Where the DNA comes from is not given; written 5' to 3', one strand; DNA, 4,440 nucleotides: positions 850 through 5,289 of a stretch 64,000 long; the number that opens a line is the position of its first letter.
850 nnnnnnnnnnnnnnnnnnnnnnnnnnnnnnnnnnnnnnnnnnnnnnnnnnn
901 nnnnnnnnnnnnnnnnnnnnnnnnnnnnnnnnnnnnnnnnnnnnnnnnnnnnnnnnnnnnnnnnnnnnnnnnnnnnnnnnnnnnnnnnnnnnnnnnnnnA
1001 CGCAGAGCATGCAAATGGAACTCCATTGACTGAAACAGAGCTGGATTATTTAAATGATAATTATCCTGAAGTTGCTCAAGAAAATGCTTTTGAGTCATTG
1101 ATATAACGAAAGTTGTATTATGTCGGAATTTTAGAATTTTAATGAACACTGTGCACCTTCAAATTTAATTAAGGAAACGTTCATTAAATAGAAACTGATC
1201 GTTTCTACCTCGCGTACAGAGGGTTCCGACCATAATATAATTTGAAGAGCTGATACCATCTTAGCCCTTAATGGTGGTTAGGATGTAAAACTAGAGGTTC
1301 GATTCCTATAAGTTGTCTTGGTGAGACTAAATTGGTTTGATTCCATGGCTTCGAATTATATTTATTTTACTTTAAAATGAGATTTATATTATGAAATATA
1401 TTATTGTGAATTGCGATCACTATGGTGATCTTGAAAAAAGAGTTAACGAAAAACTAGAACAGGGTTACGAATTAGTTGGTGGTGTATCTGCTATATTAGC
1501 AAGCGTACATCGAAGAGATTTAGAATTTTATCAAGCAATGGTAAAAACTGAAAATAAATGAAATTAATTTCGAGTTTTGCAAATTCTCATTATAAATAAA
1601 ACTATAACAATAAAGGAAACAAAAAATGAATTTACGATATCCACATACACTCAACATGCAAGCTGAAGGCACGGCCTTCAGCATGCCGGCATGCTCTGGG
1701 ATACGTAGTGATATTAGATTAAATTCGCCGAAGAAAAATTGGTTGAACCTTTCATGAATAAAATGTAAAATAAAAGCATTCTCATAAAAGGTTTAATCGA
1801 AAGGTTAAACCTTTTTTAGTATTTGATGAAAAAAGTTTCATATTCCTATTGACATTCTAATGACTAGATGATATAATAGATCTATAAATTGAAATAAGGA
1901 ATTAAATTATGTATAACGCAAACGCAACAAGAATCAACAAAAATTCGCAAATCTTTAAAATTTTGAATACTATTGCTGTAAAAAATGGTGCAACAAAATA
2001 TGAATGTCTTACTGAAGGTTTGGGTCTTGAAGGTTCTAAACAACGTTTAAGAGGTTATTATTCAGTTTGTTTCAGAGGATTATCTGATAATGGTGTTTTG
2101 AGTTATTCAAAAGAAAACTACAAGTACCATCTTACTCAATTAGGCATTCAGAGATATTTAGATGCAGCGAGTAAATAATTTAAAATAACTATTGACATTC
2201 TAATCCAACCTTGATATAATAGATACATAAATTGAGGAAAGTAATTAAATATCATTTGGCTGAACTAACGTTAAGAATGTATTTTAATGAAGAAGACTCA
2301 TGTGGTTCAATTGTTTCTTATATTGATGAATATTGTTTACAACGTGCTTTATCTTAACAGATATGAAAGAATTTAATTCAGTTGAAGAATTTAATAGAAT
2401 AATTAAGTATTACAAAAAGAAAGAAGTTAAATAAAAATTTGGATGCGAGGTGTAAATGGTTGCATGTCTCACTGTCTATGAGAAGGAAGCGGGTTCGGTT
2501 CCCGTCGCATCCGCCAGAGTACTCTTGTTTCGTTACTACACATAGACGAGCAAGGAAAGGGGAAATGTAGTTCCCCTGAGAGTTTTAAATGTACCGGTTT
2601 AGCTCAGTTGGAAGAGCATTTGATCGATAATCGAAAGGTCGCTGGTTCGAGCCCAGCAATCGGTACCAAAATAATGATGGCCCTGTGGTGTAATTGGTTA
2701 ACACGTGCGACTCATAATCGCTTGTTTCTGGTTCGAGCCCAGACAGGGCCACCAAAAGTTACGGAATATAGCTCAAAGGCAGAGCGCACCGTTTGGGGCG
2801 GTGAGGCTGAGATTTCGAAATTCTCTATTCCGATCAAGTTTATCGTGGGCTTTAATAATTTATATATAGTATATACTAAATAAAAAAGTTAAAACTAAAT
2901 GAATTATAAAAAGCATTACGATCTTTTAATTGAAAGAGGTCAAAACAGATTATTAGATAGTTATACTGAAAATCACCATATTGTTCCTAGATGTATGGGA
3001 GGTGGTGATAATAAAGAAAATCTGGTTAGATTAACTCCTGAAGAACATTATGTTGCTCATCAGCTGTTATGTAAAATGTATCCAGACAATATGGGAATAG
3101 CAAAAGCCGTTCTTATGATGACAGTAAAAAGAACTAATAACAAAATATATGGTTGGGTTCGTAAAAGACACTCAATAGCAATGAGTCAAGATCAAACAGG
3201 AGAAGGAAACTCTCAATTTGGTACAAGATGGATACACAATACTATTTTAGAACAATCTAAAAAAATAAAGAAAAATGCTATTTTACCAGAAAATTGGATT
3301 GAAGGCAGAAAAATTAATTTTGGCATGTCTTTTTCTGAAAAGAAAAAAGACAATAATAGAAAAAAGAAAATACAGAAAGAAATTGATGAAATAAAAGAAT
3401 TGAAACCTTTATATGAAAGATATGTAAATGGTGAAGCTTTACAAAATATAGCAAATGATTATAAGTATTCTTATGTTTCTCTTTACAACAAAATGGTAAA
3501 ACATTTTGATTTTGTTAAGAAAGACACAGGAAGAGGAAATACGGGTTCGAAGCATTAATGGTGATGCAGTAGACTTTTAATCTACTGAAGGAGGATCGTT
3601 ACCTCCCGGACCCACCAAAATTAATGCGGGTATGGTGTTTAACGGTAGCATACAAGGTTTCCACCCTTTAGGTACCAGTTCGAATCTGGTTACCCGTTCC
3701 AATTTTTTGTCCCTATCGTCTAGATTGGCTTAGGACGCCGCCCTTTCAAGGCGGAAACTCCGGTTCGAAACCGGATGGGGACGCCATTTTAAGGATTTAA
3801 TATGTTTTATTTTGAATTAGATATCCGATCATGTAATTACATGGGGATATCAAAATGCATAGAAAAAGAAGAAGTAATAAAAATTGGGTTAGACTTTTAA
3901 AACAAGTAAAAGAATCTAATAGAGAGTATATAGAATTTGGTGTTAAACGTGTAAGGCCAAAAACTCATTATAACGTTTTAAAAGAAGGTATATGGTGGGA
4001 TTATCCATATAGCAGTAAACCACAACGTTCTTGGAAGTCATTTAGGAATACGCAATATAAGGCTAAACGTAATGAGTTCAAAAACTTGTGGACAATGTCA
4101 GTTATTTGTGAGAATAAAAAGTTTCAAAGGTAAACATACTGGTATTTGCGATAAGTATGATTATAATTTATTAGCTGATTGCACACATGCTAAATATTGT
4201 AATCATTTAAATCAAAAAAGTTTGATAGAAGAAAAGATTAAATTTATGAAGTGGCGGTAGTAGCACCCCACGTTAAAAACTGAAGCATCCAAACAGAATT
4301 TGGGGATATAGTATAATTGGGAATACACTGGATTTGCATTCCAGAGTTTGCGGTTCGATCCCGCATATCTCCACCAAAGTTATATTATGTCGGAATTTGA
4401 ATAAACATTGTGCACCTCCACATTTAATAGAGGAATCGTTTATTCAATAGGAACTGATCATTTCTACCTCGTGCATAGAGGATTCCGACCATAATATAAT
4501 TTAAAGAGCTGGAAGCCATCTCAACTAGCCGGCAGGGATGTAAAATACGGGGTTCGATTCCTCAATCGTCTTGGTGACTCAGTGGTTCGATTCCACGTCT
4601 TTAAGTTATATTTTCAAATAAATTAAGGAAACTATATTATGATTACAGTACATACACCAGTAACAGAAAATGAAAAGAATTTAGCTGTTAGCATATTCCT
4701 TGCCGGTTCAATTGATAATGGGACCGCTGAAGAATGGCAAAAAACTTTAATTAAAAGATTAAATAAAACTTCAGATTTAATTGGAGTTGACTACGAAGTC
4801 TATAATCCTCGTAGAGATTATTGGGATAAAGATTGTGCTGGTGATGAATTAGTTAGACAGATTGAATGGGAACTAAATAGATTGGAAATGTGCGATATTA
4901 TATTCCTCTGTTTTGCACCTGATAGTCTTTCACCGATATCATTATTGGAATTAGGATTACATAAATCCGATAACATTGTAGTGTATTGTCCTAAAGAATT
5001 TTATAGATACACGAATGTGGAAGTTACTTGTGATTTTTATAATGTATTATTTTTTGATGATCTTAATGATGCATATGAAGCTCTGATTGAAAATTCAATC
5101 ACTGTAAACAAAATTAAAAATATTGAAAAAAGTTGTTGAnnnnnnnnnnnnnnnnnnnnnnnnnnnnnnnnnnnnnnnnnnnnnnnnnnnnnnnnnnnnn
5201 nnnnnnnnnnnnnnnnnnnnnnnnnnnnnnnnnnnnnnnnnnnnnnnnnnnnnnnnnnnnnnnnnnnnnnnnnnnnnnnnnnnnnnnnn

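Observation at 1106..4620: Two diverged copies of a ~240-nt structured RNA module with compensatory base changes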

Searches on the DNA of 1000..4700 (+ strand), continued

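Call 71: search_with_rna_model(model_id=R2, sources=[window, L271, L182, L266, L265, L268, L277, L269, L156, L270, L169, L161, L132, L198, L214, L235, L178, L273, L267], max_evalue=0.05, make_alignment=true, show_alignments=0)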
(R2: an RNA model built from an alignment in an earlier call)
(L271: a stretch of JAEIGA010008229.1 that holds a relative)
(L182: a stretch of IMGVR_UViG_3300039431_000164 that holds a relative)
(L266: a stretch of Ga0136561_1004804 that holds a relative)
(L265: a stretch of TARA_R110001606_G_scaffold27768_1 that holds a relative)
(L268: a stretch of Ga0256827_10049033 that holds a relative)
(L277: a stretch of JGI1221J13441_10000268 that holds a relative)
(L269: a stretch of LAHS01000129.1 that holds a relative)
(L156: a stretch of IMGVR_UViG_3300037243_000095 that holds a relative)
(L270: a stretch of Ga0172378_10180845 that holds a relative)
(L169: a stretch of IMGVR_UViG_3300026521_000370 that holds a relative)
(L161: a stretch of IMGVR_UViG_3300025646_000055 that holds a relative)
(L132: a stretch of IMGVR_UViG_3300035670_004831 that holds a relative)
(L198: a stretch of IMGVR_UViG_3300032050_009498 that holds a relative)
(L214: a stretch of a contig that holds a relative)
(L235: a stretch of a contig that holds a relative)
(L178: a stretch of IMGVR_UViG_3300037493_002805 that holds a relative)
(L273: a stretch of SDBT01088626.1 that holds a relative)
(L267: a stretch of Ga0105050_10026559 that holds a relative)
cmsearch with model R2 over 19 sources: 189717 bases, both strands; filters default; matches with E-value up to 0.05: 19.
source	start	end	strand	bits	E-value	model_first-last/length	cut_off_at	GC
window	1242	1355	+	129.7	7.9e-31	1-115/115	no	0.39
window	4501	4605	+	117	1.5e-27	1-115/115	no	0.48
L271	6779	6860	-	39.1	2.1e-07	1-115/115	no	0.39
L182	2613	2694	+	36.1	1.2e-06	1-115/115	no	0.38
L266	252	342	+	33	8.1e-06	1-115/115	no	0.4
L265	9729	9854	-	32.3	1.2e-05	1-115/115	no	0.4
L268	826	905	+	31.4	2e-05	1-115/115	no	0.46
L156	1752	1848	-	28.6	0.00011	1-115/115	no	0.52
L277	2116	2201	+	27.1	0.00026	1-115/115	no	0.33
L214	6049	6139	+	25.9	0.00055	1-115/115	no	0.53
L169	882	957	+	25.1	0.00088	1-115/115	no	0.3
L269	361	484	-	25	0.0009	1-115/115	no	0.45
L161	5644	5731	+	23.7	0.002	1-115/115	no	0.45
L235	4561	4638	-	23.4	0.0024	1-115/115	no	0.54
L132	2085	2189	+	22.2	0.0049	1-115/115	no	0.4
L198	7000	7079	-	21.7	0.0067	1-115/115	no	0.46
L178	4782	4875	+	21.2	0.0089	1-115/115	no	0.51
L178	4174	4262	+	20.7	0.012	1-115/115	no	0.55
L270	1113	1217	+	18.8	0.037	1-115/115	no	0.38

Alignment A9: 19 matches aligned to the model, 205 columns, each read 5' to 3' on its own strand. Consensus structure (alignment columns), stored with it:
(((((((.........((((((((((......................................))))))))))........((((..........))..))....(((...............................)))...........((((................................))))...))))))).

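Call 78: search_with_rna_model(model_id=R2, sources=[window, L271, L182, L266, L265, L268, L277, L269, L270, L291, L302, L292, L293, L298, L301, L290, L284, L299], max_evalue=1, make_alignment=true, show_alignments=0)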
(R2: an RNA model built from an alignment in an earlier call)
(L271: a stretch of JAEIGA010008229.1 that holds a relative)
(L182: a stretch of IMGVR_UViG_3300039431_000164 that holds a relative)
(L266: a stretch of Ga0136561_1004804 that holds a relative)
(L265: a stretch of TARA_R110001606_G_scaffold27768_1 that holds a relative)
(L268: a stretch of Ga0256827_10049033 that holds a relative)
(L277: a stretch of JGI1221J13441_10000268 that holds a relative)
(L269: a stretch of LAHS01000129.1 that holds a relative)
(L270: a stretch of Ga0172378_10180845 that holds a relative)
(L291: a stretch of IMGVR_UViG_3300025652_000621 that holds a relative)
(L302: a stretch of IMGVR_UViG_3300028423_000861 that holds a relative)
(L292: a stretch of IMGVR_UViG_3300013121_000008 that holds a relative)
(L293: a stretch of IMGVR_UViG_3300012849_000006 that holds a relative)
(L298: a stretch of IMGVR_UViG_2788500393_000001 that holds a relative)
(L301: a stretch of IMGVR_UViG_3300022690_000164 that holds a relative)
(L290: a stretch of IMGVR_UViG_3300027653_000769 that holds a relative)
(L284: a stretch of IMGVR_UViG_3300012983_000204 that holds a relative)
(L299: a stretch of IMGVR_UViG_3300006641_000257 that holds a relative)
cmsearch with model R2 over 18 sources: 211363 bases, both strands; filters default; matches with E-value up to 1: 17.
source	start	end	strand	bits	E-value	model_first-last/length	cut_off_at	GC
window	1242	1355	+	129.7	8.8e-31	1-115/115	no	0.39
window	4501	4605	+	117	1.7e-27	1-115/115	no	0.48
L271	6779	6860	-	39.1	2.3e-07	1-115/115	no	0.39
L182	2613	2694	+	36.1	1.4e-06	1-115/115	no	0.38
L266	252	342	+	33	9e-06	1-115/115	no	0.4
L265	9729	9854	-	32.3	1.3e-05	1-115/115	no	0.4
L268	826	905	+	31.4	2.2e-05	1-115/115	no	0.46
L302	2206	2313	-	27.5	0.00024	1-115/115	no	0.45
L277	2116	2201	+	27.1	0.00029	1-115/115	no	0.33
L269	361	484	-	25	0.001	1-115/115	no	0.45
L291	7223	7329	+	23.4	0.0026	1-115/115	no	0.37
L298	4030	4130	-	20.6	0.014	1-115/115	no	0.5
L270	1113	1217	+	18.8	0.041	1-115/115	no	0.38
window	21933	22042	+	17.5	0.087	1-115/115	no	0.29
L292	1496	1570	-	16.5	0.16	1-115/115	no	0.49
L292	11583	11692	-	15.1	0.37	1-115/115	no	0.45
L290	1922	2049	+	15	0.39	1-115/115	no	0.47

Alignment A10: 17 matches aligned to the model, 234 columns, each read 5' to 3' on its own strand. Consensus structure (alignment columns), stored with it:
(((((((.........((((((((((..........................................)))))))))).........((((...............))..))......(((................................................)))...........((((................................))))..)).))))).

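Call 94: search_rna_families(source=window, start=4370, end=4620, threshold=evalue, max_evalue=10, show_alignments=3)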
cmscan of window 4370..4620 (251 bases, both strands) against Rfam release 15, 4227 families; matches with E-value up to 10: 0.
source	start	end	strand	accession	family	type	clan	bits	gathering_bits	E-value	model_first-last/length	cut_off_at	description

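Call 104: search_dna_similar(query=window:4530-4608:+, collection=phages, mode=distant, max_rows=25, max_evalue=1)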
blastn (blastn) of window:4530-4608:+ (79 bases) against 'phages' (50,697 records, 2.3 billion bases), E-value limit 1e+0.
No match.

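Call 118: search_with_rna_model(model_id=R1, sources=[L427, L428, L429, L430, L425, L279, L284, L290, L291, L292, L293, L298, L299, L301, L302], max_evalue=5)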
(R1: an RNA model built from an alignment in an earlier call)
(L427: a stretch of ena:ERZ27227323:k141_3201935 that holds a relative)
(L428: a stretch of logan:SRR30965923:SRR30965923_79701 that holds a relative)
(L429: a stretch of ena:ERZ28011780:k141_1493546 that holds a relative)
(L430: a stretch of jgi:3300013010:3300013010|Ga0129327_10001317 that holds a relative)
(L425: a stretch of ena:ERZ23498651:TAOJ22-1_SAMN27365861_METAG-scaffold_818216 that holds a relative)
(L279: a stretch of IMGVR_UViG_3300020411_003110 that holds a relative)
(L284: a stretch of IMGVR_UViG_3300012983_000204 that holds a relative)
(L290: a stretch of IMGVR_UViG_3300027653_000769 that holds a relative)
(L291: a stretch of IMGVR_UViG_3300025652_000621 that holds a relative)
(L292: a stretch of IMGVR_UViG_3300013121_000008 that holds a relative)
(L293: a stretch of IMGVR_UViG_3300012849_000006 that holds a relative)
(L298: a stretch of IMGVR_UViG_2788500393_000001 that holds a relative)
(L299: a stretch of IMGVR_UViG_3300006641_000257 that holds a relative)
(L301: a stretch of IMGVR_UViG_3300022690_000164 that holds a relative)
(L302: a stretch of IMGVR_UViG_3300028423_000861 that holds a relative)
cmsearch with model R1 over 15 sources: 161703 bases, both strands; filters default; matches with E-value up to 5: 0.
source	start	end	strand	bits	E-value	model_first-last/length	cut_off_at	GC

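Call 119: search_with_rna_model(model_id=R2, sources=[L427, L428, L429, L430], max_evalue=5, show_alignments=2)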
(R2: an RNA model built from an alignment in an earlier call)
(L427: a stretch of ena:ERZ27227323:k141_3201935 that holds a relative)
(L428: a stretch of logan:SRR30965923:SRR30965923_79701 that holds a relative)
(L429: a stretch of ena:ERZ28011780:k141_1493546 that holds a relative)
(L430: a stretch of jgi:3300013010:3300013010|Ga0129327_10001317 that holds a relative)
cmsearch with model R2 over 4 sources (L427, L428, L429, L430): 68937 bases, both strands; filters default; matches with E-value up to 5: 1.
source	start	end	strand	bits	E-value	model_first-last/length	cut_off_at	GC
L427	133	216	+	11.3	1.2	1-115/115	no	0.56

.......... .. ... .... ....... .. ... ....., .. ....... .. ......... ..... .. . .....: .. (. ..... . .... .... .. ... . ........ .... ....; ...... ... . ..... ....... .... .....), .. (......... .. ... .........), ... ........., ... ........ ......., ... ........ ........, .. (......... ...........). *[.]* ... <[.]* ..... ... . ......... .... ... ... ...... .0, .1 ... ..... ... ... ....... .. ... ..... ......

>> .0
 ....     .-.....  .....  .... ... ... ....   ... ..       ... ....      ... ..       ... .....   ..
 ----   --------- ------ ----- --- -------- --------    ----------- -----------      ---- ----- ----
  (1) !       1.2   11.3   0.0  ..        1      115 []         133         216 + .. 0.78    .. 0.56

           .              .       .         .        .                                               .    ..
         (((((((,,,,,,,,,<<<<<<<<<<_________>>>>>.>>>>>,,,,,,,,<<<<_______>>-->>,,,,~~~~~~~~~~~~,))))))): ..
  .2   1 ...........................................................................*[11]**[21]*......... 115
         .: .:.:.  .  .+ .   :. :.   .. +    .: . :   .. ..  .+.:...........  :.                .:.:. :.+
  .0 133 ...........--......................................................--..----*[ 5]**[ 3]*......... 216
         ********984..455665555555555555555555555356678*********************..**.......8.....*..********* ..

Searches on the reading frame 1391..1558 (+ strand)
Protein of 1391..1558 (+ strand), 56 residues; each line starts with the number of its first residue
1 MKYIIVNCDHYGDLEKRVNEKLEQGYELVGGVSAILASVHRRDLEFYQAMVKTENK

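Call 90: search_protein_families(library=pfam, proteins=[window:1391-1558:+], max_evalue=0.01)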
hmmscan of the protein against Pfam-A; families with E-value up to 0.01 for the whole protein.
window:1391-1558:+ (56 aa): 1 family
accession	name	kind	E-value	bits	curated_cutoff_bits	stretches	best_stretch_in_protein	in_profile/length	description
PF08410.15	DUF1737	-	8.7e-09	35.6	24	1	2-52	3-52/53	Domain of unknown function (DUF1737)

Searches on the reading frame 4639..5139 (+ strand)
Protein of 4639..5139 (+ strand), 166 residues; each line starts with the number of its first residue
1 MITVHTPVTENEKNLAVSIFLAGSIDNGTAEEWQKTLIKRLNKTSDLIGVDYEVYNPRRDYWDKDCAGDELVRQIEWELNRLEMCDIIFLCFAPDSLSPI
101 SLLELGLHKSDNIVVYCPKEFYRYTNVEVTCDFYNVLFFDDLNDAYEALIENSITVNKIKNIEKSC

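Call 18: search_protein_families(library=phrogs, proteins=[window:4639-5139:+], max_evalue=0.00001)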
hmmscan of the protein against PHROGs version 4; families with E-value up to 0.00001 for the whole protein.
window:4639-5139:+ (166 aa): 1 family
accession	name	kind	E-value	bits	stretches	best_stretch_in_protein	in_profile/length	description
phrog_30579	-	unknown function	2e-31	110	1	7-149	8-152/164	-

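Call 20: find_related_loci(query=window:4639-5136:+, collection=viral_contigs, flank=10000)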
Query window:4639-5136:+ (166 aa) in viral_contigs; peptide patterns used: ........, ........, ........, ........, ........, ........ (x = any residue, [..] = any of these).
10 stretches matched a pattern; 2 encode a relative of the query (tblastn E <= 1e-3); 2 distinct loci.
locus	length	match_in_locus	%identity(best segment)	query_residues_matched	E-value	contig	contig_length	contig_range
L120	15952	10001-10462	40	17-158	4e-32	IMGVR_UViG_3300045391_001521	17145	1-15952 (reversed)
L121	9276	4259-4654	40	4-131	9e-28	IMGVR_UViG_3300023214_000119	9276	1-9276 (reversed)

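Call 24: find_homologous_proteins(query=window:4639-5136:+, max_evalue=1e-10)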
Query window:4639-5136:+ (166 aa): 3274 proteins with E <= 1e-10 among 3306 candidates; the best 120 are listed.
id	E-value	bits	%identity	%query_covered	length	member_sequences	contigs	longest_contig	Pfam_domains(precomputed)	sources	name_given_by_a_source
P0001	4.4e-108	376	100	100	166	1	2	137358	PF15891.12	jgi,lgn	jgi:hypothetical protein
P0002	4.7e-47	178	62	83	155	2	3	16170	PF15891.12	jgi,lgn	jgi:hypothetical protein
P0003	8.7e-34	135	51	81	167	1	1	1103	PF15891.12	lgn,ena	-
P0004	3.2e-33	133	45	89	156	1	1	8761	PF15891.12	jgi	jgi:hypothetical protein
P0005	5.0e-33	132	43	86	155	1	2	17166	PF15891.12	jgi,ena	jgi:hypothetical protein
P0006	5.0e-33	132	40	95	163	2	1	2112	PF15891.12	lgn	-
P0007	5.8e-33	132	48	80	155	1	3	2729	PF15891.12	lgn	-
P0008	1.0e-32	131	48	80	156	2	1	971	PF15891.12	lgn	-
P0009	1.0e-32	131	41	90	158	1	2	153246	PF15891.12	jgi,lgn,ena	jgi:hypothetical protein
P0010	1.0e-32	131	41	90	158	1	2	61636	PF15891.12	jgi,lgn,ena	jgi:hypothetical protein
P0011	1.2e-32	131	42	96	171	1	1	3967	PF15891.12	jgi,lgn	-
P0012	1.4e-32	131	47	80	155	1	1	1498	PF15891.12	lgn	-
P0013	1.5e-32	131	47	86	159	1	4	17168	PF15891.12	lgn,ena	-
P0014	1.5e-32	131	50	84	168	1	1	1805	PF15891.12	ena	-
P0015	1.9e-32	130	41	90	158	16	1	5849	PF15891.12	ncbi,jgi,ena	jgi:hypothetical protein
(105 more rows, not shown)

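Call 25: find_encoding_contigs(protein=P0002, flank=10000, max_places=6)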
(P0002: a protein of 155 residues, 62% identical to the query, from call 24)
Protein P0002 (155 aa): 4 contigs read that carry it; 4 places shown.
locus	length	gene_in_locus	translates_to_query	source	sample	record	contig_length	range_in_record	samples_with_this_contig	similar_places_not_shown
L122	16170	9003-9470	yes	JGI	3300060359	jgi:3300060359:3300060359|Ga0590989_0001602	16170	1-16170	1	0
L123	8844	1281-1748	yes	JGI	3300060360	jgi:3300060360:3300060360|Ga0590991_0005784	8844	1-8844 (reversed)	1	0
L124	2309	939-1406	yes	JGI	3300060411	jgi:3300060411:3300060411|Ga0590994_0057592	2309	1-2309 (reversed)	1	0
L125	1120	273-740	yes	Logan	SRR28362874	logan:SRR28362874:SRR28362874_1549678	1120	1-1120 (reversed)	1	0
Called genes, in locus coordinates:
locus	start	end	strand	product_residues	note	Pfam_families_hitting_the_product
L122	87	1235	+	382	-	PF23940:DUF7275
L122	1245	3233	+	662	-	PF26675:DUF8224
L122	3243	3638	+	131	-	-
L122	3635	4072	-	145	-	PF00072:Response_reg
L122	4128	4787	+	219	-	PF19905:DUF6378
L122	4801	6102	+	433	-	PF07728:AAA_5 (weak)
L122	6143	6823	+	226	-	PF02511:Thy1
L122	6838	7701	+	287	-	-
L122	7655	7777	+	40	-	-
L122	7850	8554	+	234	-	PF02562:PhoH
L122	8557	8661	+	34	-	-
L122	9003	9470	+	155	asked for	PF15891:Nuc_deoxyri_tr2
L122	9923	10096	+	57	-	-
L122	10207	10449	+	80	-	-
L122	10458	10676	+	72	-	-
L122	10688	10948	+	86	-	-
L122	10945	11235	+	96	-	-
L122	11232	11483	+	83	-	-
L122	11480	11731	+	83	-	-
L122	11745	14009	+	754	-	-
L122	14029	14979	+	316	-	PF09414:RNA_ligase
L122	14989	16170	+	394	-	?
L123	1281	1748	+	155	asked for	PF15891:Nuc_deoxyri_tr2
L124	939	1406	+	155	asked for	PF15891:Nuc_deoxyri_tr2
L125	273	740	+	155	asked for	PF15891:Nuc_deoxyri_tr2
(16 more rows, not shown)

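Call 26: find_encoding_contigs(protein=P0001, flank=10000, max_places=4)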
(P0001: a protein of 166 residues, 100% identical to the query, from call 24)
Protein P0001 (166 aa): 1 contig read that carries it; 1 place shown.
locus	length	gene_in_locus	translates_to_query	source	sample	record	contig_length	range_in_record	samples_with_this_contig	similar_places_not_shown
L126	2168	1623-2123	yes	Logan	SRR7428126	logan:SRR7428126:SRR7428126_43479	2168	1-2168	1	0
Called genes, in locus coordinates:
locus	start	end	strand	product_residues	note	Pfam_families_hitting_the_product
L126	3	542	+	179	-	?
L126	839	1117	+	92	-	-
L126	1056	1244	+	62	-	-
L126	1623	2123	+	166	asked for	PF15891:Nuc_deoxyri_tr2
